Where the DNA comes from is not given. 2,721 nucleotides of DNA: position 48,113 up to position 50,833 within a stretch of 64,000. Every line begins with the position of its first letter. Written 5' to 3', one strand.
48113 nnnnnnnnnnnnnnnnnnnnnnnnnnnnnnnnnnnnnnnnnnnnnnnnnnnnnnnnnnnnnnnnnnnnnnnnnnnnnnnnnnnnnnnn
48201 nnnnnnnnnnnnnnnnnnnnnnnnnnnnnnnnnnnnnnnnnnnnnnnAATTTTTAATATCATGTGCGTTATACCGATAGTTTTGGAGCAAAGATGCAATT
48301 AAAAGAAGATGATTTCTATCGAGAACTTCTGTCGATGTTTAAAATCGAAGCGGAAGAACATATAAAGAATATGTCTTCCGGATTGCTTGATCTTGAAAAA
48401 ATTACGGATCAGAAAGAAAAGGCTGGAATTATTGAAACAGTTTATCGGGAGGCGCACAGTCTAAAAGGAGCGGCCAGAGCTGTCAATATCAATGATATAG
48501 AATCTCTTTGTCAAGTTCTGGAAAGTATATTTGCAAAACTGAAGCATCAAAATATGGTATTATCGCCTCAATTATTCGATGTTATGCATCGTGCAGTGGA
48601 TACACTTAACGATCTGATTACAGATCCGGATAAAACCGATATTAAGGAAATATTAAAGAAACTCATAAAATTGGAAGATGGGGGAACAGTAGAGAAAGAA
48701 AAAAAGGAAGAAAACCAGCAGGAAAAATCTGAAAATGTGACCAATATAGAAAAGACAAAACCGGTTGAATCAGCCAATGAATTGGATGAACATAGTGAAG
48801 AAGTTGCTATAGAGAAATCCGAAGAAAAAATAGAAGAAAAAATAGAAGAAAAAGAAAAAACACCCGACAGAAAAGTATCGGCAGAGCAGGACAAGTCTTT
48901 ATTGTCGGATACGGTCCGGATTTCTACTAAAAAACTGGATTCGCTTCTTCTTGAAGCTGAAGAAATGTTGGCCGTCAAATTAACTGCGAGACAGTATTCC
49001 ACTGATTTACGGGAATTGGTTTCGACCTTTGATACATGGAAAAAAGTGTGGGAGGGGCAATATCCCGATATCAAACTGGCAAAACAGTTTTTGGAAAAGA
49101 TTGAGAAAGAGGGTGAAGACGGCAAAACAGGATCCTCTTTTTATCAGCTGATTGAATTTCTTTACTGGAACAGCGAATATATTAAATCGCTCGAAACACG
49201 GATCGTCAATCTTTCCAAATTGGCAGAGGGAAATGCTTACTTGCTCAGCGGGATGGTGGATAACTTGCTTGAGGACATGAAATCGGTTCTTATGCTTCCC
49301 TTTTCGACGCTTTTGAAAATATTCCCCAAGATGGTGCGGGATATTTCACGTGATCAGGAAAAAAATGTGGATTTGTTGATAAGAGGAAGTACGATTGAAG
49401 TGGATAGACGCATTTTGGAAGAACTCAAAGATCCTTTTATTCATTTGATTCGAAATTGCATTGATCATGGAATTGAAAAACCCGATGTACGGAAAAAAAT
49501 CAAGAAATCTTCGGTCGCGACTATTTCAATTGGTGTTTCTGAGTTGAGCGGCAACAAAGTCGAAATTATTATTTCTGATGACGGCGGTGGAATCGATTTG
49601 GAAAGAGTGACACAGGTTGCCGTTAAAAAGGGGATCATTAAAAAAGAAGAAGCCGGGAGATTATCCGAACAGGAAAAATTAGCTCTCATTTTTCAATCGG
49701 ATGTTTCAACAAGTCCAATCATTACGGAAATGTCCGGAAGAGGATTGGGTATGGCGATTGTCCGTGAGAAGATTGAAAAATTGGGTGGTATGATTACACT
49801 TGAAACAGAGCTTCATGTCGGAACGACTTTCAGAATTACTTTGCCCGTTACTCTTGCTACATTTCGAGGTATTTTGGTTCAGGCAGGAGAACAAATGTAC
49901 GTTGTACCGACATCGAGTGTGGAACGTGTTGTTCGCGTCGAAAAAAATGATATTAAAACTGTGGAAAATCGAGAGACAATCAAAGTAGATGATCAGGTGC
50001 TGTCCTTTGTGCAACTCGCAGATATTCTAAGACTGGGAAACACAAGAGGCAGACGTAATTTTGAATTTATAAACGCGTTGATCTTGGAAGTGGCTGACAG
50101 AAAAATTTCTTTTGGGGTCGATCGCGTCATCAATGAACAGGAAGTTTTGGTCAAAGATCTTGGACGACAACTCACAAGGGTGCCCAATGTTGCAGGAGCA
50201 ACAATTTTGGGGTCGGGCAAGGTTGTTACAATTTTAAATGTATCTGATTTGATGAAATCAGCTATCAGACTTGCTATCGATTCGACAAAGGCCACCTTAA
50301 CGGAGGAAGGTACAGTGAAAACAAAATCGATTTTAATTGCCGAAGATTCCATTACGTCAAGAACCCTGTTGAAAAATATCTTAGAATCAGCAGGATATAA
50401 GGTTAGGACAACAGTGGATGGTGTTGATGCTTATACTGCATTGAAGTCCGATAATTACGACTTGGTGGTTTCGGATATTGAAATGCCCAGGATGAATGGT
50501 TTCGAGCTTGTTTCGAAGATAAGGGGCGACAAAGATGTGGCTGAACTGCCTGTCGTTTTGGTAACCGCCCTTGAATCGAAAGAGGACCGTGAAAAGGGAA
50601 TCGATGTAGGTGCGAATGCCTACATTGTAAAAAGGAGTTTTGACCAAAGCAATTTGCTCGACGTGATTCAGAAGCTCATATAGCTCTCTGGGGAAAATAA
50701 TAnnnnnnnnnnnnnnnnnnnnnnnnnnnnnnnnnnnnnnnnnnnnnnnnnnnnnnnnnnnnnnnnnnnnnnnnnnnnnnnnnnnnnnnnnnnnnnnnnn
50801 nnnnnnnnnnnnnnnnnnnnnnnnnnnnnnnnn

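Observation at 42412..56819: Pil-Chp-like chemosensory locus with an unusually elaborate phosphorelay appended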

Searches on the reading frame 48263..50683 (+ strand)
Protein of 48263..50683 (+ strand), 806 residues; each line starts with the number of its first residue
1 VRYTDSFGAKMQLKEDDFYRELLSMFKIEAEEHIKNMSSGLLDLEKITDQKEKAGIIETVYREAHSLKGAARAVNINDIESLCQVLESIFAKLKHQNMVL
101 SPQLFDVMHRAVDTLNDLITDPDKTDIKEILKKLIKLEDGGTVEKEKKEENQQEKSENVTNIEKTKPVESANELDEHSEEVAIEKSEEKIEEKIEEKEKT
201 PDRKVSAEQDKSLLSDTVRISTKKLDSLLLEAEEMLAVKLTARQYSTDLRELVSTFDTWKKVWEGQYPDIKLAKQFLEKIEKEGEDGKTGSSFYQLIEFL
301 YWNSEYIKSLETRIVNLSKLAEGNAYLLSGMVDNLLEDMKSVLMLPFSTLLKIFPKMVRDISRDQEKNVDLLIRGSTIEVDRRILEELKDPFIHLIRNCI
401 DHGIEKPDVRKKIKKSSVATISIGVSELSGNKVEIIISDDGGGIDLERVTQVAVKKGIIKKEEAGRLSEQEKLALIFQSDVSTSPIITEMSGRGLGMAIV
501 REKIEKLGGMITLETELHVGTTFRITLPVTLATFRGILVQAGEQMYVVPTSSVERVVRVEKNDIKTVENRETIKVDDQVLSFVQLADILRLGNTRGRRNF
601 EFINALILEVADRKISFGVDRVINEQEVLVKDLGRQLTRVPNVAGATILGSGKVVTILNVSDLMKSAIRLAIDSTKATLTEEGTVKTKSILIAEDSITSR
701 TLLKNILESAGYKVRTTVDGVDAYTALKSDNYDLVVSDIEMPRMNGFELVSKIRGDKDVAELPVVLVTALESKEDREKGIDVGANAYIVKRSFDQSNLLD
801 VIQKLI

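Call 4: search_protein_families(library=pfam, proteins=[window:48263-50683:+], max_evalue=0.01)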
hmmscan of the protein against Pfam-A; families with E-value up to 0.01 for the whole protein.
window:48263-50683:+ (806 aa): 4 families
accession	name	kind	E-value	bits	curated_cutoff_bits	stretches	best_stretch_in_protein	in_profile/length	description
PF00072.30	Response_reg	-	1.6e-26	93.1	30.2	1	690-802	1-110/111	Response regulator receiver domain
PF01584.24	CheW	-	8.3e-20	71.3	23.5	1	536-666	2-136/138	CheW-like domain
PF02518.31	HATPase_c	-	7.8e-16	58.9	26.4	1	391-530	5-110/111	Histidine kinase-, DNA gyrase B-, and HSP90-like ATPase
PF01627.28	Hpt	-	1.1e-14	54.9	24.6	1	21-116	1-82/84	Hpt domain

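Call 10: find_encoding_contigs(protein=window:48263-50683:+, flank=10000, max_places=6)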
Protein window:48263-50683:+ (806 aa): no gene with exactly this product is on record in the collection.

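Call 11: find_homologous_proteins(query=window:48263-50683:+)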
Query window:48263-50683:+ (806 aa): 7109 proteins with E <= 0.001 among 8000 candidates; the best 120 are listed.
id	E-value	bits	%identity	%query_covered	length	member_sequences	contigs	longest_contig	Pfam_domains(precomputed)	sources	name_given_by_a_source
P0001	0.0e+0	1672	100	99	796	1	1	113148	PF01584.25,PF02518.32,PF00072.31,PF01627.29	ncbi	-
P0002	0.0e+0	1669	100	99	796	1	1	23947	PF01584.25,PF02518.32,PF00072.31,PF01627.29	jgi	-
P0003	0.0e+0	1456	87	99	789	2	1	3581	PF01584.25,PF02518.32,PF00072.31,PF01627.29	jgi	jgi:two-component system chemotaxis sensor kinase CheA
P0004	6.3e-293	992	60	99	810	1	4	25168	PF01584.25,PF02518.32,PF00072.31,PF01627.29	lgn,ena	-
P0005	1.4e-288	977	60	99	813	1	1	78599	PF01584.25,PF02518.32,PF00072.31,PF01627.29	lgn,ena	-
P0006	9.9e-285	965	59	99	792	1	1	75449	PF01584.25,PF02518.32,PF00072.31,PF01627.29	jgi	jgi:two-component system chemotaxis sensor kinase CheA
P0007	1.3e-283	961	59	99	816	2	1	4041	PF01584.25,PF02518.32,PF00072.31,PF01627.29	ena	-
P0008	2.6e-282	957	59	98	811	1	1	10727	PF01584.25,PF02518.32,PF00072.31,PF01627.29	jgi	-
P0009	3.1e-282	956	58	99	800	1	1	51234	PF01584.25,PF02518.32,PF00072.31,PF01627.29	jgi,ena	-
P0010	1.5e-281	954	57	99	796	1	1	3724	PF01584.25,PF02518.32,PF00072.31,PF01627.29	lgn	-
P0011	1.7e-281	954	52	98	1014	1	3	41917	PF01584.25,PF02518.32,PF00072.31,PF01627.29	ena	-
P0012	1.1e-280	951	51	99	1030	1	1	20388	PF01584.25,PF02518.32,PF00072.31,PF01627.29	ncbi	-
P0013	2.6e-278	943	58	98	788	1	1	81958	PF01584.25,PF02518.32,PF00072.31,PF01627.29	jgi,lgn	jgi:two-component system chemotaxis sensor kinase CheA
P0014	3.2e-278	943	59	99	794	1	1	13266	PF01584.25,PF02518.32,PF00072.31,PF01627.29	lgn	-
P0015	3.1e-277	940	56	99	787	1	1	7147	PF01584.25,PF02518.32,PF00072.31,PF01627.29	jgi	-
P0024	1.8e-274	931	59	99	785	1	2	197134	PF01584.25,PF02518.32,PF00072.31,PF01627.29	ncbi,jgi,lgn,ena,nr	ncbi:MAG TPA: hybrid sensor histidine kinase/response regulator [bacterium]|nr:hybrid sensor histidi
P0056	3.2e-263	893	50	98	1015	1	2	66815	PF01584.25,PF02518.32,PF00072.31,PF01627.29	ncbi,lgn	ncbi:MAG: Hpt domain-containing protein [Candidatus Binatia bacterium]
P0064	3.9e-261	887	55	98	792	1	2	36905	PF01584.25,PF02518.32,PF00072.31,PF01627.29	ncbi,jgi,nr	ncbi:hybrid sensor histidine kinase/response regulator [candidate division KSB1 bacterium]|nr:hybrid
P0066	7.5e-260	882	56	99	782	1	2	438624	PF01584.25,PF02518.32,PF00072.31,PF01627.29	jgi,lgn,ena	-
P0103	2.2e-245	834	52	99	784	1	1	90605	PF01584.25,PF02518.32,PF00072.31,PF01627.29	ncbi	-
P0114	2.5e-243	828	54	96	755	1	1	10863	PF01584.25,PF02518.32,PF00072.31,PF01627.29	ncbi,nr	ncbi:MAG: hybrid sensor histidine kinase/response regulator [Candidatus Tectomicrobia bacterium]|nr:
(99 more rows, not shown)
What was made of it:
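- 48293..50683 (+): CheA-REC hybrid kinase: P1 Hpt, acidic linker, long helical region where an extended P3 would sit (no Pfam H-kinase_dim hit), P4, P5 and REC. No P2 domain. The 796-aa form is identical to P0001 (call 11).
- Tried and rejected: One 55%-identical orthologue is named candidate division KSB1 (call 11).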

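Call 12: find_encoding_contigs(protein=P0001, flank=10000, max_places=3)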
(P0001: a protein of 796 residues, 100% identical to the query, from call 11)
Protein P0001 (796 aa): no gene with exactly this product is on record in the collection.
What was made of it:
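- Tried and rejected: Looking up the window's own contig by exact protein (CheA in two start variants) failed (calls 10, 12).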

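Call 13: find_encoding_contigs(protein=P0024, flank=10000, max_places=2)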
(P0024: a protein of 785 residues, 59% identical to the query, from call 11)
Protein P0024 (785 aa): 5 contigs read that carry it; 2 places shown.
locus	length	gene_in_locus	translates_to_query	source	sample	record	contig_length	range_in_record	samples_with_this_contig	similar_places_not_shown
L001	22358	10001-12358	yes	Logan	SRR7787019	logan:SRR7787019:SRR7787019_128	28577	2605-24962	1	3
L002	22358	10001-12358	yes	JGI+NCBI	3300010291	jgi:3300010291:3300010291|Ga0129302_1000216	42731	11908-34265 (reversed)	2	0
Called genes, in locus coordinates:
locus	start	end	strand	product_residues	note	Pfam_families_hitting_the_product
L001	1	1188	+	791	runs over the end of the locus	PF03958:Secretin_N (faint), PF07660:STN (faint), PF00263:Secretin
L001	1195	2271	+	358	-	PF00437:T2SSE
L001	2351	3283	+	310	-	PF00890:FAD_binding_2 (faint), PF01134:GIDA (faint), PF01266:DAO (faint), PF01946:Thi4 (faint), PF07992:Pyr_redox_2, PF12831:FAD_oxidored (weak), PF13738:Pyr_redox_3, PF00070:Pyr_redox, +1 more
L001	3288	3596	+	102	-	PF12840:HTH_20, PF01022:HTH_5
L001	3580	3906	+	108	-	PF00085:Thioredoxin, PF14595:Thioredoxin_9 (weak), PF13098:Thioredoxin_2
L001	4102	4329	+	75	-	PF09723:Zn_ribbon_8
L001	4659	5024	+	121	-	PF00072:Response_reg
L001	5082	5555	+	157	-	PF01584:CheW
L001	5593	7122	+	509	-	PF01739:CheR, PF13424:TPR_12 (faint), PF00515:TPR_1 (faint), PF07719:TPR_2 (faint), PF13432:TPR_16 (weak), PF23914:TPR_CcmH_CycH (weak), PF25062:ARM_TT21_N (weak), PF14559:TPR_19, +7 more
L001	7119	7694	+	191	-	PF01584:CheW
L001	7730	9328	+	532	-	PF00672:HAMP, PF00015:MCPsignal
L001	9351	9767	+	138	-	PF01627:Hpt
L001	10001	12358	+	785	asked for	PF01627:Hpt, PF02518:HATPase_c, PF01584:CheW, PF00072:Response_reg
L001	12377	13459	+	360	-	PF00072:Response_reg, PF01339:CheB_methylest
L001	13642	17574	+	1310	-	PF00072:Response_reg, PF01590:GAF, PF13185:GAF_2, PF13492:GAF_3, PF01590:GAF, PF13185:GAF_2, PF13492:GAF_3, PF00512:HisKA, +5 more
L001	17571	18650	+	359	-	PF00072:Response_reg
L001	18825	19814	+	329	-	PF01073:3Beta_HSD, PF01370:Epimerase, PF04321:RmlD_sub_bind, PF05368:NmrA, PF07993:NAD_binding_4 (weak), PF13460:NAD_binding_10, PF16363:GDP_Man_Dehyd, PF07993:NAD_binding_4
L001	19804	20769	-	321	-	-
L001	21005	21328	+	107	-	PF03091:CutA1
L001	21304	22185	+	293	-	-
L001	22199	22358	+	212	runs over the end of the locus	PF01618:MotA_ExbB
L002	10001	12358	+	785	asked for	PF01627:Hpt, PF02518:HATPase_c, PF01584:CheW, PF00072:Response_reg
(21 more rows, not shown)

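Call 14: search_protein_families(library=ncbifam, proteins=[window:48263-50683:+], max_evalue=0.001)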
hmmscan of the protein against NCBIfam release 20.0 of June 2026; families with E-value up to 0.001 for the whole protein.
window:48263-50683:+ (806 aa): 102 families (the best 25 are shown)
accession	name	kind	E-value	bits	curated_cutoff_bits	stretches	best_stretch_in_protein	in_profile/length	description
NF041336.1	CheA_Halo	equivalog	6.8e-88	295.9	950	2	339-661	348-664/666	chemotaxis protein CheA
NF007835.0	PRK10547.1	equivalog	4.6e-63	213.9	793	2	334-664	332-657/670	chemotaxis protein CheA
NF007420.1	PRK09959.1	equivalog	4.6e-25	87.4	1995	2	687-790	958-1059/1197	acid-sensing system histidine kinase EvgS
NF008099.0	PRK10841.1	equivalog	6.9e-24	83.7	920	1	668-790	805-925/949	two-component system sensor histidine kinase RcsC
NF007135.0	PRK09581.1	equivalog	5.8e-21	74.8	474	1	688-791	3-106/457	PleD family two-component system response regulator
NF038297.2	hybrid_HK_HrmK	equivalog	9.4e-21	74.1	725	2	676-804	479-606/607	hybrid histidine kinase/response regulator HrmK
NF007901.0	PRK10610.1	equivalog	3.7e-20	72.4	189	1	688-799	6-117/129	chemotaxis response regulator CheY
NF045944.1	ResRegRpaBCyano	equivalog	7.1e-20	71.4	330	1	691-795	1-101/229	response regulator transcription factor RpaB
NF008318.0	PRK11107.1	equivalog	3.4e-19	68.4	890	1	478-804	470-783/920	two-component sensor histidine kinase BarA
TIGR01387.1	cztR_silR_copR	subfamily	1e-18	67.8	279.2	1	690-804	1-112/218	heavy metal response regulator transcription factor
NF012023.0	PRK15479.1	equivalog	1.1e-18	67.6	337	1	690-798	3-108/224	transcriptional regulator TctD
NF041947.1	LuxQ_Vibrio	equivalog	3.5e-18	64.9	1200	2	681-790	716-824/843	quorum-sensing autoinducer 2 sensor kinase/phosphatase LuxQ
TIGR02154.1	PhoB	equivalog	4.2e-18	65.5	296.2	1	687-802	2-116/226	phosphate regulon transcriptional regulator PhoB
NF007969.0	PRK10693.1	equivalog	2.1e-17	63.2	329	1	686-799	6-117/337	two-component system response regulator RssB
NF053854.1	RespRegPhoBBctds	equivalog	2.8e-17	62.8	270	1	690-790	1-100/225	two-component system response regulator PhoB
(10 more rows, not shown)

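Call 15: find_encoding_contigs(protein=P0066, flank=10000, max_places=1)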
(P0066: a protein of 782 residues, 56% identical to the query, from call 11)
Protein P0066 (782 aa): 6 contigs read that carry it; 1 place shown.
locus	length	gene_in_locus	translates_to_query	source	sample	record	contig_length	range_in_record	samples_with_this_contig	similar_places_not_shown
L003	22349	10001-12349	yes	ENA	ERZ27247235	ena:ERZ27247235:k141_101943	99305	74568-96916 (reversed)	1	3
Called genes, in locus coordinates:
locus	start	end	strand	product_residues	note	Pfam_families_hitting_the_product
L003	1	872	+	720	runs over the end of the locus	PF07660:STN (weak), PF03958:Secretin_N, PF00263:Secretin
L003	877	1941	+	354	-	PF00437:T2SSE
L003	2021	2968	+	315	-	PF00890:FAD_binding_2 (faint), PF01134:GIDA (faint), PF01266:DAO (faint), PF01946:Thi4 (weak), PF07992:Pyr_redox_2, PF12831:FAD_oxidored (weak), PF13738:Pyr_redox_3, PF00070:Pyr_redox, +2 more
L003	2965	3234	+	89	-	PF12840:HTH_20 (weak), PF01022:HTH_5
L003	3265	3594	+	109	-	PF00085:Thioredoxin, PF14595:Thioredoxin_9 (weak), PF13098:Thioredoxin_2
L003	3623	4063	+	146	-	PF02566:OsmC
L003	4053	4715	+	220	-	PF00085:Thioredoxin (faint), PF05768:Glrx-like (faint), PF13192:Thioredoxin_3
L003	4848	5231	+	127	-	PF00072:Response_reg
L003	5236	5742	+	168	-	PF01584:CheW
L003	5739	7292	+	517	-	PF01739:CheR, PF07719:TPR_2 (faint), PF13176:TPR_7 (faint), PF13428:TPR_14 (faint), PF14559:TPR_19 (weak), PF12895:ANAPC3 (weak), PF13414:TPR_11, PF13432:TPR_16 (weak), +6 more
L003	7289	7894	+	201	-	PF01584:CheW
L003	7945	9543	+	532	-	PF00672:HAMP, PF00015:MCPsignal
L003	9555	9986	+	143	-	PF01627:Hpt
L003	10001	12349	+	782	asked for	PF01627:Hpt, PF02518:HATPase_c, PF01584:CheW, PF00072:Response_reg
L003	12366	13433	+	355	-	PF00072:Response_reg, PF01339:CheB_methylest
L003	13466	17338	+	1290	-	PF00072:Response_reg, PF01590:GAF, PF13185:GAF_2, PF13492:GAF_3, PF01590:GAF, PF13185:GAF_2, PF00512:HisKA, PF02518:HATPase_c, +5 more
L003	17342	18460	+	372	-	PF00072:Response_reg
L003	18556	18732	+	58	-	-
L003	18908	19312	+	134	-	-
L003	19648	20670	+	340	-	PF02618:YceG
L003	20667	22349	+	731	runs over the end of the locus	PF00580:UvrD-helicase, PF13604:AAA_30 (faint), PF01443:Viral_helicase1 (faint), PF13245:AAA_19, PF13361:UvrD_C, PF13538:UvrD_C_2, PF21196:PcrA_UvrD_tudor (weak)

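Call 16: find_encoding_contigs(protein=P0064, flank=10000, max_places=1)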
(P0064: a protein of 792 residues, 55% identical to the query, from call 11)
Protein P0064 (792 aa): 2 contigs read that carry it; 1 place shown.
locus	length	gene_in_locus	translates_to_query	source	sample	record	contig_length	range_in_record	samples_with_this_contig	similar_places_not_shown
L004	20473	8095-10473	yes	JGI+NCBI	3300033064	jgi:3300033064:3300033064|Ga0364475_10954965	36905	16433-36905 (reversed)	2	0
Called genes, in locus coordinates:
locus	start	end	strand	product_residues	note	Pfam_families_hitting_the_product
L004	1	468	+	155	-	PF00070:Pyr_redox (faint), PF07992:Pyr_redox_2, PF13738:Pyr_redox_3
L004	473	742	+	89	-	PF01022:HTH_5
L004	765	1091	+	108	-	PF00085:Thioredoxin, PF13098:Thioredoxin_2, PF13905:Thioredoxin_8 (faint)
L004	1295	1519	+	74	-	PF09723:Zn_ribbon_8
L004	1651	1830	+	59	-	-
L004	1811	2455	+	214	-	PF13098:Thioredoxin_2 (faint), PF00462:Glutaredoxin (faint), PF13192:Thioredoxin_3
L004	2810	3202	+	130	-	PF00072:Response_reg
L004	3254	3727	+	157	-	PF01584:CheW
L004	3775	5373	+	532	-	PF01739:CheR, PF07719:TPR_2 (faint), PF12895:ANAPC3 (faint), PF00515:TPR_1 (faint), PF13181:TPR_8 (faint), PF13432:TPR_16 (faint), PF14559:TPR_19 (faint), PF13414:TPR_11 (weak), +2 more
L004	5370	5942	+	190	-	PF01584:CheW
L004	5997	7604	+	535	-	PF00672:HAMP, PF00015:MCPsignal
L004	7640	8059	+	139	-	PF01627:Hpt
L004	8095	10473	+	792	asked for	PF01627:Hpt, PF02518:HATPase_c, PF01584:CheW, PF00072:Response_reg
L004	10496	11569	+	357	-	PF00072:Response_reg, PF01339:CheB_methylest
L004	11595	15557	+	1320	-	PF00072:Response_reg, PF01590:GAF, PF13185:GAF_2, PF13492:GAF_3, PF01590:GAF, PF13185:GAF_2, PF13492:GAF_3, PF00512:HisKA, +6 more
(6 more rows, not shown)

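Call 17: find_encoding_contigs(protein=P0056, flank=10000, max_places=1)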
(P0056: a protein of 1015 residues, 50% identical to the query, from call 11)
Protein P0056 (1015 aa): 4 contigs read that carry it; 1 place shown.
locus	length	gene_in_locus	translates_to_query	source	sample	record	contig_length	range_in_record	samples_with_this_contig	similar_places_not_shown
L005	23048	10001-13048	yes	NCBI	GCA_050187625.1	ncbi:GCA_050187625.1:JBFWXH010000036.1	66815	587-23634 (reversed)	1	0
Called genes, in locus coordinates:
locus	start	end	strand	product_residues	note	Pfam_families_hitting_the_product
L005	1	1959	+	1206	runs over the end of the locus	PF00072:Response_reg, PF00989:PAS, PF08447:PAS_3, PF08448:PAS_4, PF00512:HisKA, PF02518:HATPase_c, PF00072:Response_reg, PF01627:Hpt, +1 more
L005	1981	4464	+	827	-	PF00512:HisKA, PF02518:HATPase_c, PF00072:Response_reg, PF01627:Hpt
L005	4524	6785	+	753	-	PF00072:Response_reg, PF05157:MshEN (faint), PF00437:T2SSE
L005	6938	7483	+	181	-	PF01584:CheW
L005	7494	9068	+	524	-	PF01739:CheR, PF08242:Methyltransf_12 (faint), PF00515:TPR_1 (faint), PF07719:TPR_2 (faint), PF13432:TPR_16 (faint), PF12895:ANAPC3 (weak)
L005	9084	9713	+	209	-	PF01584:CheW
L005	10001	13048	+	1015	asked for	PF01627:Hpt, PF02518:HATPase_c, PF01584:CheW, PF00072:Response_reg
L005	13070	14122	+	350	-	PF00072:Response_reg, PF01339:CheB_methylest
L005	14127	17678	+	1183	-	PF00072:Response_reg, PF23198:PDE8A_N (faint), PF24896:Receiver_CRE1 (faint), PF00989:PAS (weak), PF00512:HisKA, PF02518:HATPase_c, PF00072:Response_reg, PF01627:Hpt, +1 more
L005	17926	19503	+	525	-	PF00989:PAS, PF08448:PAS_4, PF13188:PAS_8 (weak), PF13426:PAS_9, PF01627:Hpt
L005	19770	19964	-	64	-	-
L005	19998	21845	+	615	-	PF00072:Response_reg, PF01627:Hpt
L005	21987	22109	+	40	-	-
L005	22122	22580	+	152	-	PF00015:MCPsignal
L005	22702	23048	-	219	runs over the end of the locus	PF03070:TENA_THI-4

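Call 18: find_encoding_contigs(protein=P0114, flank=10000, max_places=1)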
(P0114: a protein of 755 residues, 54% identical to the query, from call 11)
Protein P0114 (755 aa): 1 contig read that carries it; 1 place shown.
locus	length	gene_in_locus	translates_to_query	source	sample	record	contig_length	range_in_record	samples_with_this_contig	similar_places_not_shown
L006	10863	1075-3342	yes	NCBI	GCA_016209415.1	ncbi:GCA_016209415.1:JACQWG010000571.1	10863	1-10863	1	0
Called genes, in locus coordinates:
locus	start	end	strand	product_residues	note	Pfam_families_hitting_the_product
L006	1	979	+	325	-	PF00672:HAMP, PF00015:MCPsignal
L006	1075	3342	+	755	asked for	PF01627:Hpt, PF02518:HATPase_c, PF01584:CheW, PF00072:Response_reg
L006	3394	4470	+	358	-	PF00072:Response_reg, PF01339:CheB_methylest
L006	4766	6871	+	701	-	PF00072:Response_reg (faint), PF08447:PAS_3, PF13426:PAS_9 (faint), PF00990:GGDEF, PF00563:EAL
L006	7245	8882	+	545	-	PF00437:T2SSE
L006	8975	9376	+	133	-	-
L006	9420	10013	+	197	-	-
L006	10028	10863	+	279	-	PF14341:PilX_N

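Call 19: find_encoding_contigs(protein=P0103, flank=10000, max_places=1)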
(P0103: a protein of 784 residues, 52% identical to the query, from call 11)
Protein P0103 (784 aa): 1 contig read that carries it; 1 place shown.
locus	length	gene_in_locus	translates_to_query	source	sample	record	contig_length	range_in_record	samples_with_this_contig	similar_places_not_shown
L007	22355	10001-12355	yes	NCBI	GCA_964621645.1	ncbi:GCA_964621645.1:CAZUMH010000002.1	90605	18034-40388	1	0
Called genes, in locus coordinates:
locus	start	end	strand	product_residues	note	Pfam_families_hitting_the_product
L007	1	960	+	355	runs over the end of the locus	PF00437:T2SSE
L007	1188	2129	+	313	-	PF01266:DAO (faint), PF01946:Thi4 (faint), PF07992:Pyr_redox_2, PF12831:FAD_oxidored (faint), PF13738:Pyr_redox_3, PF00070:Pyr_redox (weak)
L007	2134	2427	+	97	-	PF01022:HTH_5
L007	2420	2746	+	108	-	PF00085:Thioredoxin, PF13098:Thioredoxin_2, PF13192:Thioredoxin_3 (weak), PF13905:Thioredoxin_8 (faint)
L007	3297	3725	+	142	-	PF02566:OsmC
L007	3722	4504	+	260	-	PF00795:CN_hydrolase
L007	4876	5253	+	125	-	PF00072:Response_reg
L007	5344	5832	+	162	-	PF01584:CheW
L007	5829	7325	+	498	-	PF01739:CheR, PF21033:RMD1-3 (faint), PF13432:TPR_16 (faint), PF14559:TPR_19 (faint), PF25063:ARM_TT21_C (faint), PF00515:TPR_1 (faint), PF07719:TPR_2 (faint), PF13414:TPR_11 (weak), +4 more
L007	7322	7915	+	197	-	PF01584:CheW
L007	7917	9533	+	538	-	PF00672:HAMP, PF00015:MCPsignal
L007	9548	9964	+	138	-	PF01627:Hpt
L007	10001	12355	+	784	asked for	PF01627:Hpt, PF02518:HATPase_c, PF01584:CheW, PF00072:Response_reg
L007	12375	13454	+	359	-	PF00072:Response_reg, PF01339:CheB_methylest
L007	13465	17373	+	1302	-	PF00072:Response_reg, PF01590:GAF, PF13185:GAF_2, PF13492:GAF_3, PF01590:GAF, PF13185:GAF_2, PF00512:HisKA, PF02518:HATPase_c, +4 more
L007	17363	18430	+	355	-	PF00072:Response_reg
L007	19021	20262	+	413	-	PF25917:BSH_RND, PF25973:BSH_CzcB, PF25954:Beta-barrel_RND_2, PF25989:YknX_C (weak)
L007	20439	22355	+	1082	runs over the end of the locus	PF00873:ACR_tran, PF03176:MMPL (faint), PF00873:ACR_tran, PF02355:SecD_SecF_C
